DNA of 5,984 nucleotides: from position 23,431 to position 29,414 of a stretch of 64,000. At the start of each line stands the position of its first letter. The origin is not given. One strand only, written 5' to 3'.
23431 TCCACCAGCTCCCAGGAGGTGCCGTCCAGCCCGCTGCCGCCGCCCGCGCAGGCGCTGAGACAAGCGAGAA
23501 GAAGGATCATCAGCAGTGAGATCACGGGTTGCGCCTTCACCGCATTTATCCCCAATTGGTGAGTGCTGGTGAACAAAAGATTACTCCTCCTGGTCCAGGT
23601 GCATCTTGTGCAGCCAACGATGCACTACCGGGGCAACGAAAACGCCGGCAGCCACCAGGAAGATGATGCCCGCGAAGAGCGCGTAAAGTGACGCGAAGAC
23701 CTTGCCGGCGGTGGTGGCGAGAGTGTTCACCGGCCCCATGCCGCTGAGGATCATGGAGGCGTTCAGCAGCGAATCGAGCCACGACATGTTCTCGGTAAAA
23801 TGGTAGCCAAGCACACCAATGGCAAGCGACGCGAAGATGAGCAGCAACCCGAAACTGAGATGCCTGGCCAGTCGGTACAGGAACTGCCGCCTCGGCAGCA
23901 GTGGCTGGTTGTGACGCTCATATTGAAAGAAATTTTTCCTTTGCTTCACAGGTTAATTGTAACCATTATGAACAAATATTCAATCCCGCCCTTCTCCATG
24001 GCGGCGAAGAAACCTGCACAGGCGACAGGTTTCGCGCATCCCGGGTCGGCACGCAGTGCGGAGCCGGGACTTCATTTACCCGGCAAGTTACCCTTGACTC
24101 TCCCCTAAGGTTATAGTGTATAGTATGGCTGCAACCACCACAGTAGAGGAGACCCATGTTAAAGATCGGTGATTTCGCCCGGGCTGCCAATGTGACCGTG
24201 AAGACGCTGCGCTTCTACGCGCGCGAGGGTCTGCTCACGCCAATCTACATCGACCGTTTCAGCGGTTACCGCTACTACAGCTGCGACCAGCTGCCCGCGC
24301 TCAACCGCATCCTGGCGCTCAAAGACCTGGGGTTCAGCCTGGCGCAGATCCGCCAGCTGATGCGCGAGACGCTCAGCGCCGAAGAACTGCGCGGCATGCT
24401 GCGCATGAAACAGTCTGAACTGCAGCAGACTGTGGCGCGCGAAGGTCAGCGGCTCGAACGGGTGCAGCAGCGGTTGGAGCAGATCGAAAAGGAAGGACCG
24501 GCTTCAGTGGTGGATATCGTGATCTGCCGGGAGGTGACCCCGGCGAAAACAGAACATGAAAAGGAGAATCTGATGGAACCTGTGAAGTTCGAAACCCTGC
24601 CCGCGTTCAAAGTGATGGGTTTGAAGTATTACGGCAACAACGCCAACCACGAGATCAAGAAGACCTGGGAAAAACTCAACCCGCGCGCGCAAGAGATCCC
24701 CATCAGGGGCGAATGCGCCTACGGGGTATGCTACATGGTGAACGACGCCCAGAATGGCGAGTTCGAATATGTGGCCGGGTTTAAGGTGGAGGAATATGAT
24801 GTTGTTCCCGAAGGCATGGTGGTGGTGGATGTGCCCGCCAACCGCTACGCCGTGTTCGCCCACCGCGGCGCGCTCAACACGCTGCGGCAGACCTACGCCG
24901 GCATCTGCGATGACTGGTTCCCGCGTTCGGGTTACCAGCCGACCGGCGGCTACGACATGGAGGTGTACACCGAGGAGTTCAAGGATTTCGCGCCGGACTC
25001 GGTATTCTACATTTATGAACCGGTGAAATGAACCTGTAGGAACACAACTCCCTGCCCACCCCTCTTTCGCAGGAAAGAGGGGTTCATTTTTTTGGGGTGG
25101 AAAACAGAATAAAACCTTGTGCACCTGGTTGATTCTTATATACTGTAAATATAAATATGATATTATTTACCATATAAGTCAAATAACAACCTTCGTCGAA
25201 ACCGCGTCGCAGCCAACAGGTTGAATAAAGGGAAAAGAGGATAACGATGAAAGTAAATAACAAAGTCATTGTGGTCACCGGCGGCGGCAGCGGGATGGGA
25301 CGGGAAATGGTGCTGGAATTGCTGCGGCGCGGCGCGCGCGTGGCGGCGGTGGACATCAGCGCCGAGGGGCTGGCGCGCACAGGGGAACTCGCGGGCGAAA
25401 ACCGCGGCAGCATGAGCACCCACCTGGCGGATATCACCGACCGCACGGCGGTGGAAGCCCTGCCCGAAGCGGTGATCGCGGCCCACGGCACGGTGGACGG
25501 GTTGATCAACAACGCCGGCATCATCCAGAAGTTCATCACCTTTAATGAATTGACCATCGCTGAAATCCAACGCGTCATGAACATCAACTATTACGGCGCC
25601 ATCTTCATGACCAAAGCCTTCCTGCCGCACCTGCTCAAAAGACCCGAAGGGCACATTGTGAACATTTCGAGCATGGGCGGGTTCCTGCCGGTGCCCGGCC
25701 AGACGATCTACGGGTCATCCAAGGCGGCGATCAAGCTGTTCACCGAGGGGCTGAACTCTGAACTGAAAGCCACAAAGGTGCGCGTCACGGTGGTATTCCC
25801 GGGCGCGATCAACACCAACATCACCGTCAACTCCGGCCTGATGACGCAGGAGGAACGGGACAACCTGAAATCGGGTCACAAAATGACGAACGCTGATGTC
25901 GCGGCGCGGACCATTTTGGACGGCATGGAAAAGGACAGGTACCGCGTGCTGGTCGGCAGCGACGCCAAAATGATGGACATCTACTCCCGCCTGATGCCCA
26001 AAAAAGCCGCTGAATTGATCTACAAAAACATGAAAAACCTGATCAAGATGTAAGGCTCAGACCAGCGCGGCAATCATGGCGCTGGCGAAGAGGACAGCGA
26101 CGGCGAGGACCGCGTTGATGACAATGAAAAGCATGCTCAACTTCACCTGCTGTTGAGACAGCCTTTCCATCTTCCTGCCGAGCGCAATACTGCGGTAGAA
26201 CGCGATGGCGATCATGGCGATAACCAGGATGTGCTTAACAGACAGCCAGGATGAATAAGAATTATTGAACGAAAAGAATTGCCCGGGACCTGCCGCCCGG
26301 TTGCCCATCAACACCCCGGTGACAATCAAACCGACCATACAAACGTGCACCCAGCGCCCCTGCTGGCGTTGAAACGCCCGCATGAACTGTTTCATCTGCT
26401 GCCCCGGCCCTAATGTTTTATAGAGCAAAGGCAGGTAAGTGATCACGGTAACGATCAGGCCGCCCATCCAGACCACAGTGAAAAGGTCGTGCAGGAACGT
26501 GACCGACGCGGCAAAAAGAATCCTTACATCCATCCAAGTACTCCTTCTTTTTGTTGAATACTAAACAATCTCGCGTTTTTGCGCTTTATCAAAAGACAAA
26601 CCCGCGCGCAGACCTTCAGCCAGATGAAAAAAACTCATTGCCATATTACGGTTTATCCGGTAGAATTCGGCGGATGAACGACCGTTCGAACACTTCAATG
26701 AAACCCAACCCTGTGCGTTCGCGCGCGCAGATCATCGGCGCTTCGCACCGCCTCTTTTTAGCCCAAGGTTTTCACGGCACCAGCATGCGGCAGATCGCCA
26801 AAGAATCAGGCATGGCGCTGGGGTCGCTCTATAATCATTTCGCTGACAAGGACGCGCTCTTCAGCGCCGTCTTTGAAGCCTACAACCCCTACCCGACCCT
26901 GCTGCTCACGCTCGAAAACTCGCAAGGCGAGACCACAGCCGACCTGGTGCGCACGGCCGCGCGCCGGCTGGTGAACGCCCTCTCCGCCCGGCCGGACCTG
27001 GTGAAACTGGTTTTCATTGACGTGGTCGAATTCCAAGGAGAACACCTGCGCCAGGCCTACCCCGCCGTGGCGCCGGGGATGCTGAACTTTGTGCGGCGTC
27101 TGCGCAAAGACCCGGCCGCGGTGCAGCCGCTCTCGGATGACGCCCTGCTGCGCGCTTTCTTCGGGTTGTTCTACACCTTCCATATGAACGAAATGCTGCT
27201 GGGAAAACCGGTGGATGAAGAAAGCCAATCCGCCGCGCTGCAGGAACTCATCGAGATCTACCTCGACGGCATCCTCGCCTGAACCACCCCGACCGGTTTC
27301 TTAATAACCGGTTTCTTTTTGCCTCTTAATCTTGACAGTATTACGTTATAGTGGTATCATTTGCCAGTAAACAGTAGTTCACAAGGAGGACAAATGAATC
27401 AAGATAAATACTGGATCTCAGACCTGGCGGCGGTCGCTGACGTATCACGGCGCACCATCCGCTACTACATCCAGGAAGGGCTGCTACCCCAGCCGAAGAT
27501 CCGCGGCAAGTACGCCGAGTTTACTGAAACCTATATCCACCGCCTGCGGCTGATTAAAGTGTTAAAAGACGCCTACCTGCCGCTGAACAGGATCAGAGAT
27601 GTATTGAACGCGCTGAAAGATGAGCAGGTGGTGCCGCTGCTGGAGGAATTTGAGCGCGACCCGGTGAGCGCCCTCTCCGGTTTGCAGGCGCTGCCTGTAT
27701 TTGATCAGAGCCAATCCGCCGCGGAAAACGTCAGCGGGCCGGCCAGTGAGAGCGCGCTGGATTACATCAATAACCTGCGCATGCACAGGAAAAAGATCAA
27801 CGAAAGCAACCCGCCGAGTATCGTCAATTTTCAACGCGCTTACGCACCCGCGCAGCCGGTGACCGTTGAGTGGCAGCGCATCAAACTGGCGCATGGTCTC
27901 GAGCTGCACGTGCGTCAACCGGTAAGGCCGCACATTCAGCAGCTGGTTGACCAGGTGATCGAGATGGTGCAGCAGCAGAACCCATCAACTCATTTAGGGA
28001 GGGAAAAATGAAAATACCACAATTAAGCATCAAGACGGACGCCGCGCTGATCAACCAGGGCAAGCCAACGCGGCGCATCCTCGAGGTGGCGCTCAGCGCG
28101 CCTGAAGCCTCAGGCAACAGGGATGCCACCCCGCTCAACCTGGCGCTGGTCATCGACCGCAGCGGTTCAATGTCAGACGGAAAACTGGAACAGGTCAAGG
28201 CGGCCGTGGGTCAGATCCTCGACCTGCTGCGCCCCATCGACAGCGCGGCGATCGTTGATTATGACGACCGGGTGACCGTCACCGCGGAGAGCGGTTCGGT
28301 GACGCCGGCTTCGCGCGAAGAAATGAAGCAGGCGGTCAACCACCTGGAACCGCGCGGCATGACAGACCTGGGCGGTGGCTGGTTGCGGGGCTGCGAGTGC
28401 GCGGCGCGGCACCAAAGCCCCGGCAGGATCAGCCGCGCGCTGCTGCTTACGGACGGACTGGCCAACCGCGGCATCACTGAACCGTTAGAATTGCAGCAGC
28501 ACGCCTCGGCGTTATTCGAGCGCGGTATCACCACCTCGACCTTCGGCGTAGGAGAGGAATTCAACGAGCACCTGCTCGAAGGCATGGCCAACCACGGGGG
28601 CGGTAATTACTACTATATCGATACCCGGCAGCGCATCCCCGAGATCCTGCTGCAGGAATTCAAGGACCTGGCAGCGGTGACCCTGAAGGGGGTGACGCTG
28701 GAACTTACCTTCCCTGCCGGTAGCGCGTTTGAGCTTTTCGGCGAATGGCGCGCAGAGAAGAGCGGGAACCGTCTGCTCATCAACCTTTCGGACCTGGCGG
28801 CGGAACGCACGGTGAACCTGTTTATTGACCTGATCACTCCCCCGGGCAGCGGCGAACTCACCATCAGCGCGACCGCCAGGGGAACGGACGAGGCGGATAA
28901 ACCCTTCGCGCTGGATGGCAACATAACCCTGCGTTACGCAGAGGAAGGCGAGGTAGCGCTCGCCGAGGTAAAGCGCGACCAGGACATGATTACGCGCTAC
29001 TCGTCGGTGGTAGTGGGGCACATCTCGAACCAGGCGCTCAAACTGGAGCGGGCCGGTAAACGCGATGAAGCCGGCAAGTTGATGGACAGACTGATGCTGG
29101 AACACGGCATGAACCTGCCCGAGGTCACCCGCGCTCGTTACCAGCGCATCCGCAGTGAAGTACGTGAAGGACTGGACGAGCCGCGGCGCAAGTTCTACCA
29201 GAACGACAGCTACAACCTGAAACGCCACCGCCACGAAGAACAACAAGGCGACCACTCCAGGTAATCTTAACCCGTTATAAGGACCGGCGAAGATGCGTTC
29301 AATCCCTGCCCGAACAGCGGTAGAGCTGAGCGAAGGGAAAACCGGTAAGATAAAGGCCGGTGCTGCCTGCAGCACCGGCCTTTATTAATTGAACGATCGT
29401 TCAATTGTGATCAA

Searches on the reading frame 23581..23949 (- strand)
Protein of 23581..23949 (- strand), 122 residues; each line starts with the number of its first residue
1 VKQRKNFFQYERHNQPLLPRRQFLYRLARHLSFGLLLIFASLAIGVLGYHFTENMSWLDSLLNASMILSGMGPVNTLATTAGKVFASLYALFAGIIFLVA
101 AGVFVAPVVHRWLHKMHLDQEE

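Call 8: search_protein_families(library=pfam, proteins=[window:23581-23949:-], max_evalue=0.01)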
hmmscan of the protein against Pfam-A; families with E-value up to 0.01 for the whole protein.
window:23581-23949:- (122 aa): 1 family
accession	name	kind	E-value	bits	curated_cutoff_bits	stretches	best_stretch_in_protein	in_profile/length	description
PF07885.22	Ion_trans_2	-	0.0025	18.1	22.5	1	38-106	3-75/79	Ion channel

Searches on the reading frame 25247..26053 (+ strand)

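Call 8: search_protein_families(library=pfam, proteins=[window:25247-26053:+], max_evalue=0.01)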
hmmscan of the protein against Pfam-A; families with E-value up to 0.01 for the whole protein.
window:25247-26053:+ (268 aa): 5 families
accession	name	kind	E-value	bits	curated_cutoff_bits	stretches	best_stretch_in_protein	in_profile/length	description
PF00106.31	adh_short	-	9.1e-56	188.9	26.6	1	6-196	1-190/195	short chain dehydrogenase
PF13561.12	adh_short_C2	-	1.4e-37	130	27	1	15-215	6-206/236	Enoyl-(Acyl carrier protein) reductase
PF08659.16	KR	-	8.6e-13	49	22.6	1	8-176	3-171/180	KR domain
PF23441.1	SDR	-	4.7e-05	23.3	27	1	2-196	4-202/258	SDR-like rossmann domain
PF01370.27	Epimerase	-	0.0037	17.1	20.9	1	8-78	1-70/240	NAD dependent epimerase/dehydratase family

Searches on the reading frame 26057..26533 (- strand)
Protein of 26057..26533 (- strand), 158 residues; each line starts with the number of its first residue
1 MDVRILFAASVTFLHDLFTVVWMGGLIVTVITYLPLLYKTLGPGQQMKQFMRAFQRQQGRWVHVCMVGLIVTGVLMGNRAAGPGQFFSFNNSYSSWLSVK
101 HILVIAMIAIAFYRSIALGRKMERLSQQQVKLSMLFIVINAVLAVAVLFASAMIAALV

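Call 8: search_protein_families(library=pfam, proteins=[window:26057-26533:-], max_evalue=0.01)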
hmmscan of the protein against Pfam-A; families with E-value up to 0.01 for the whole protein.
window:26057-26533:- (158 aa): 3 families
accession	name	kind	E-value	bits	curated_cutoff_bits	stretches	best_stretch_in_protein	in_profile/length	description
PF05425.18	CopD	-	5.1e-11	43.3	32.1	1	59-153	8-104/105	Copper resistance protein D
PF13664.11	DUF4149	-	9.8e-05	23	24.6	1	17-129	1-100/102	Domain of unknown function (DUF4149)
PF03653.18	UPF0093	-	0.0001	23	34.2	1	11-146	8-133/146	Uncharacterised protein family (UPF0093)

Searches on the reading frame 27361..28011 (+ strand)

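Call 8: search_protein_families(library=pfam, proteins=[window:27361-28011:+], max_evalue=0.01)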
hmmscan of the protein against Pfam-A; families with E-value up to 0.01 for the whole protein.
window:27361-28011:+ (216 aa): 3 families
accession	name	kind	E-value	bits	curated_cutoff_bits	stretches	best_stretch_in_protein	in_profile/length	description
PF13411.12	MerR_1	-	1e-16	61.2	21.6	1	17-84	1-68/69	MerR HTH family regulatory protein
PF00376.29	MerR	-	1.9e-08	34.4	28.2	1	19-47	2-30/38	MerR family regulatory protein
PF12728.13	HTH_17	-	0.0026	18.4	27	1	19-51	4-36/51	Helix-turn-helix domain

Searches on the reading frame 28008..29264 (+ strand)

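Call 7: search_protein_families(library=pfam, proteins=[window:28008-29264:+], max_evalue=0.01)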
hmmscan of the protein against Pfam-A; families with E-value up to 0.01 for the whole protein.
window:28008-29264:+ (418 aa): 4 families
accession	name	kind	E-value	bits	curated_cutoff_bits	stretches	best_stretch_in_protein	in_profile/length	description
PF00092.34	VWA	-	1.6e-17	64.7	23.8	1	44-212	1-170/174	von Willebrand factor type A domain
PF13519.12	VWA_2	-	1.3e-10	42.3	27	1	46-150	2-106/107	von Willebrand factor type A domain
PF13768.12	VWA_3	-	9.5e-10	39.2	27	1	44-202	2-154/155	von Willebrand factor type A domain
PF25106.1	VWA_4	-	0.0066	16.5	27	0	45-150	2-104/169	von Willebrand factor A domain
